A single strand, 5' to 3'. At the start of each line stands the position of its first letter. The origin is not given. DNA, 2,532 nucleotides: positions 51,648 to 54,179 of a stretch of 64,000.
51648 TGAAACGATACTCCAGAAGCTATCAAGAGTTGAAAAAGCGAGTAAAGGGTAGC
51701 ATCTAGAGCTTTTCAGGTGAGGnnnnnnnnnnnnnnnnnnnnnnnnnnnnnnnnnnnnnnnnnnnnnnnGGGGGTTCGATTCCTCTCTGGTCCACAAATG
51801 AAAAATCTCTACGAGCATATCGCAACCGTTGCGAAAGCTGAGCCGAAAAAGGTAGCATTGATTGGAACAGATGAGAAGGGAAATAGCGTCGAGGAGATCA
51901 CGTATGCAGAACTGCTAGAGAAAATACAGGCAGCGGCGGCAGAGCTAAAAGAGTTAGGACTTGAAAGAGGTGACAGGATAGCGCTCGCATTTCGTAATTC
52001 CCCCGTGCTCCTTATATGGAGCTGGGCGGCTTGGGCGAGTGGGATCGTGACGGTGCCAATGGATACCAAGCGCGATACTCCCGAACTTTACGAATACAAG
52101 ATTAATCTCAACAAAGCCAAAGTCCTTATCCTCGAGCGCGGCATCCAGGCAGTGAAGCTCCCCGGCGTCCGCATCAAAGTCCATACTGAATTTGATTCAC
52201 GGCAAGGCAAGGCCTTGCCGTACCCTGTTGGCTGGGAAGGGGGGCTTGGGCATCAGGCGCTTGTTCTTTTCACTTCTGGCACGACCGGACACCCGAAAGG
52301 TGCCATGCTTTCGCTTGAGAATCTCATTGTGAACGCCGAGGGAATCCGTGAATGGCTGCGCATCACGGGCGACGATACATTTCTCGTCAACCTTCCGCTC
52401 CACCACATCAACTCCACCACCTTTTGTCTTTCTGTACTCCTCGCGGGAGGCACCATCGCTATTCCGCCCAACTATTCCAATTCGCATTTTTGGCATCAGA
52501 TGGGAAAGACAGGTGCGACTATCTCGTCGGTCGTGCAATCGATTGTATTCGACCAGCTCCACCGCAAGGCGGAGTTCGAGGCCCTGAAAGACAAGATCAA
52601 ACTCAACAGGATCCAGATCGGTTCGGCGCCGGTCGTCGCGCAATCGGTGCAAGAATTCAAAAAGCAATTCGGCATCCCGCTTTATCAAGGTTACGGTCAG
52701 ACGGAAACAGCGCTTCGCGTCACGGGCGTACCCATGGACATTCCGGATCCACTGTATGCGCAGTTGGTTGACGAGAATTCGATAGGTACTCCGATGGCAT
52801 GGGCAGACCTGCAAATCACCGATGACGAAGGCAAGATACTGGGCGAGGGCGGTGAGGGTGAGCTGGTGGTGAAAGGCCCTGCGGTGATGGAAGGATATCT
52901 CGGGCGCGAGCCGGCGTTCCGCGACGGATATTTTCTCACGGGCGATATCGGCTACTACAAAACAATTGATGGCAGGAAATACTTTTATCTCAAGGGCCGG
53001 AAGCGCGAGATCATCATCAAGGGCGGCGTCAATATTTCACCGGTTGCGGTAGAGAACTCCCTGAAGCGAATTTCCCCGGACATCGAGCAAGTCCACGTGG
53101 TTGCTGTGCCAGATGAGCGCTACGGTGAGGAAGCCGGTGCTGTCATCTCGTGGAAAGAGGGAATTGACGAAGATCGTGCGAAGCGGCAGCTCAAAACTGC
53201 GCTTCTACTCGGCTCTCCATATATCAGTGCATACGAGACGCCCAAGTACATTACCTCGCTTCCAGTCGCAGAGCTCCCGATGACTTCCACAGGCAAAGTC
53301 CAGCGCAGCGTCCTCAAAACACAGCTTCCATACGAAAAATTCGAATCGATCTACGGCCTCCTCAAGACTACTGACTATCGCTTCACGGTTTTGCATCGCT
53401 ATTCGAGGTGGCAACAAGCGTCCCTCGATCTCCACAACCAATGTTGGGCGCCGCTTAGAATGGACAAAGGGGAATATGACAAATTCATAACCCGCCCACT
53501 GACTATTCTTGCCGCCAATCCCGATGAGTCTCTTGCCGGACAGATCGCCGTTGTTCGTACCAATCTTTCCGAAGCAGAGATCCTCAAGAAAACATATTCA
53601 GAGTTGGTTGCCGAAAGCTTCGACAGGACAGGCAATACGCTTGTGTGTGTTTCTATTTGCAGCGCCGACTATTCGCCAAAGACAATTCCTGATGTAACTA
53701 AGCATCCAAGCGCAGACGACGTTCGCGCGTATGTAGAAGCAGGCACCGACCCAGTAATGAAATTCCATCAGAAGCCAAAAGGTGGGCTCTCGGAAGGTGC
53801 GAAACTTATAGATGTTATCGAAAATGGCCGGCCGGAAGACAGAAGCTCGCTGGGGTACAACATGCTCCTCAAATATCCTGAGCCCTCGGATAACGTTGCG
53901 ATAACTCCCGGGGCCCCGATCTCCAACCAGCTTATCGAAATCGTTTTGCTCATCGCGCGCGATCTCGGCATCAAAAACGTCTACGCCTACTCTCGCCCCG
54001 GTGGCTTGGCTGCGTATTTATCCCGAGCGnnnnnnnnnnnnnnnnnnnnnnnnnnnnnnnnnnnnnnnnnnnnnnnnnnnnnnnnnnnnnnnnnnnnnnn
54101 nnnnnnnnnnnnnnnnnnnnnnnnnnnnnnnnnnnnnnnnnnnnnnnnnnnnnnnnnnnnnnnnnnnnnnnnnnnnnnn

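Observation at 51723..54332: Adenylating enzyme fused to an unknown C-terminal domain starts 3 nt after tRNA-Ala and is followed by a 61-codon ORF with a perfect SD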

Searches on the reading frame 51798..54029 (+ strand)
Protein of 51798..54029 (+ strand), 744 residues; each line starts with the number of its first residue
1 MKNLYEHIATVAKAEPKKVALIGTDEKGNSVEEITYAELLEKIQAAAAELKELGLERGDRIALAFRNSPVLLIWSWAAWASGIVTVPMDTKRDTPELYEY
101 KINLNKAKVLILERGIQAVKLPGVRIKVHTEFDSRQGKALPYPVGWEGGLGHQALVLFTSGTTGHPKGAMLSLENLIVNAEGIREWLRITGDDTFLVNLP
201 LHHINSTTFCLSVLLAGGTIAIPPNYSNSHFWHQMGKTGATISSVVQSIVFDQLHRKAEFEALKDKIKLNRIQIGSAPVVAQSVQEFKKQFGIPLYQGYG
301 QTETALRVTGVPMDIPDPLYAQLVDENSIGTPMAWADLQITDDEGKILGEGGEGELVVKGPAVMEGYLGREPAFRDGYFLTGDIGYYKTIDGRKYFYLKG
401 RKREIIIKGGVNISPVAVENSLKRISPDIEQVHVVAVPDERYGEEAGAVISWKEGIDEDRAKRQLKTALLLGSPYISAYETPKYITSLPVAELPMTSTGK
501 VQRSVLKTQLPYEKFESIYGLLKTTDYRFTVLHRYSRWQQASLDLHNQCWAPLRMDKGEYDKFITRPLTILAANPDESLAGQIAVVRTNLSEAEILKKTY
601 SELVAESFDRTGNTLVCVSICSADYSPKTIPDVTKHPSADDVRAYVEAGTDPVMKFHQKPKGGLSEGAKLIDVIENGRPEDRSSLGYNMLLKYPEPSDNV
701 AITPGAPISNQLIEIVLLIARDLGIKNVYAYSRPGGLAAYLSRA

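Call 4: search_protein_families(library=pfam, proteins=[window:51798-54029:+], max_evalue=0.1)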
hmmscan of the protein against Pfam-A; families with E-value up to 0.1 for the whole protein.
window:51798-54029:+ (744 aa): 2 families
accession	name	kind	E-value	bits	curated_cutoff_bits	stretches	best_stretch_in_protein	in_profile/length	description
PF00501.34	AMP-binding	-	2.8e-64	217.8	29.9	1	11-368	4-384/384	AMP-binding enzyme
PF13193.12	AMP-binding_C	-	5.9e-06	27.6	24.5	1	426-500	9-76/76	AMP-binding enzyme C-terminal domain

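Call 8: find_homologous_proteins(query=window:51798-54029:+, max_evalue=1e-30)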
Query window:51798-54029:+ (744 aa): 1288 proteins with E <= 1e-30 among 8000 candidates; the best 120 are listed.
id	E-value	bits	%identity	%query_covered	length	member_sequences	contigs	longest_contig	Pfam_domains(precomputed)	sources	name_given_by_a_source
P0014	0.0e+0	1551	99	93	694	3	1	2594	PF00501.35,PF13193.13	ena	-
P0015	0.0e+0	1342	80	100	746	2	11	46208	PF00501.35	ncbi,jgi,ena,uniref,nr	ncbi:hypothetical protein A2851_02725 [Candidatus Kaiserbacteria bacterium RIFCSPHIGHO2_01_FULL_53_2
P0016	0.0e+0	1330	79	100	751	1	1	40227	PF00501.35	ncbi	-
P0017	0.0e+0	1319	78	100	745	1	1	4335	PF00501.35,PF13193.13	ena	-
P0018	0.0e+0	1316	78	100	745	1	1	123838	PF00501.35,PF13193.13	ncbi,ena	-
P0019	0.0e+0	1310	78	100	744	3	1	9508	PF00501.35,PF13193.13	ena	-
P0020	0.0e+0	1297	78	100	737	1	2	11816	PF00501.35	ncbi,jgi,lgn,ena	-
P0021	0.0e+0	1282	77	100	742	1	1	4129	PF00501.35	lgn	-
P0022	0.0e+0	1277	76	100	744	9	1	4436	PF00501.35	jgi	-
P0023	0.0e+0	1275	75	100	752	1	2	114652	PF00501.35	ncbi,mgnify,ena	ncbi:MAG: class I adenylate-forming enzyme family protein [Patescibacteria group bacterium]|mgnify:C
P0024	0.0e+0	1275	75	100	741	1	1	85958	PF00501.35,PF13193.13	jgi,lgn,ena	-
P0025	0.0e+0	1273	76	100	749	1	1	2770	PF00501.35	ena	-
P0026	0.0e+0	1273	76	100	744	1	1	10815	PF00501.35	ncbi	-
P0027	0.0e+0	1264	76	99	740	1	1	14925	PF00501.35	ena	-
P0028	0.0e+0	1263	77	100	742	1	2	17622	PF00501.35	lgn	-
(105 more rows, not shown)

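Call 13: search_protein_families(library=ncbifam, proteins=[window:51798-54029:+], max_evalue=1)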
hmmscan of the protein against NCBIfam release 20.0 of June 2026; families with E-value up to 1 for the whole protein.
window:51798-54029:+ (744 aa): 105 families (the best 25 are shown)
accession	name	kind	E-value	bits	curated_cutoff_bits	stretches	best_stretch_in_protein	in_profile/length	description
NF004837.0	PRK06187.1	subfamily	3.3e-85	286.3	476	2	153-511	172-523/531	long-chain-fatty-acid--CoA ligase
NF002966.0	PRK03640.1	equivalog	4.5e-64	216.8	556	1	10-509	10-479/483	o-succinylbenzoate--CoA ligase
TIGR01923.1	menE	equivalog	2.5e-62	211.2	330.15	1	35-505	1-441/442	o-succinylbenzoate--CoA ligase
NF004511.1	PRK05852.1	equivalog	2.9e-61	207.6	650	1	8-509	5-503/505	FadD7 family fatty acid--CoA ligase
NF005702.0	PRK07514.1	subfamily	6.5e-60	202.9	558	1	2-509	3-499/506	malonyl-CoA synthase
NF004114.0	PRK05605.1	equivalog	9.7e-58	195.8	766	2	152-510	222-569/575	long-chain-fatty-acid--CoA ligase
NF005307.0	PRK06839.1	equivalog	1.3e-57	195.6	748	1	7-509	7-492/496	o-succinylbenzoate--CoA ligase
NF006572.0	PRK09088.1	equivalog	2.8e-54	184.6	696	1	6-510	5-487/491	acyl-CoA synthetase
NF052269.1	Staph_lig_FadD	equivalog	7.2e-53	179.7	650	1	5-509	3-492/499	long-chain-fatty-acid--CoA ligase FadD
NF006181.0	PRK08314.1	subfamily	8.2e-53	179.5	705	2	153-507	206-551/563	long-chain-fatty-acid--CoA ligase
NF006182.0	PRK08316.1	subfamily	1.3e-52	179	663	2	155-509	175-516/523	fatty acyl-CoA synthetase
NF005714.0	PRK07529.1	subfamily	2.3e-51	174.9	632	2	153-518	220-584/640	acyl-CoA synthetase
NF004808.0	PRK06155.1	equivalog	2.9e-50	171.1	722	1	32-508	45-520/542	ATP-dependent acyl-CoA ligase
NF005676.0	PRK07470.1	equivalog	9.1e-49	166.4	774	2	157-510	182-529/544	acyl-CoA synthetase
NF004758.0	PRK06087.1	equivalog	1e-47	162.8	736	2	154-510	191-535/548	medium-chain fatty-acid--CoA ligase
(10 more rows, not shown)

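Call 79: find_encoding_contigs(protein=P0014, flank=3000, max_places=3)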
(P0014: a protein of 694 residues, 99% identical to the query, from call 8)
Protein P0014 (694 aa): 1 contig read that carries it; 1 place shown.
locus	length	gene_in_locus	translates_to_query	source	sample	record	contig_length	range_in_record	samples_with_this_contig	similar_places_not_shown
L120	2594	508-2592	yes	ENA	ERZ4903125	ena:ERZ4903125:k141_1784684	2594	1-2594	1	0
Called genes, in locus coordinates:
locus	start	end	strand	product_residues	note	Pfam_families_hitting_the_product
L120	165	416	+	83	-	PF01541:GIY-YIG, PF10544:T5orf172 (weak)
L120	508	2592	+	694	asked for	PF00501:AMP-binding, PF13193:AMP-binding_C (faint)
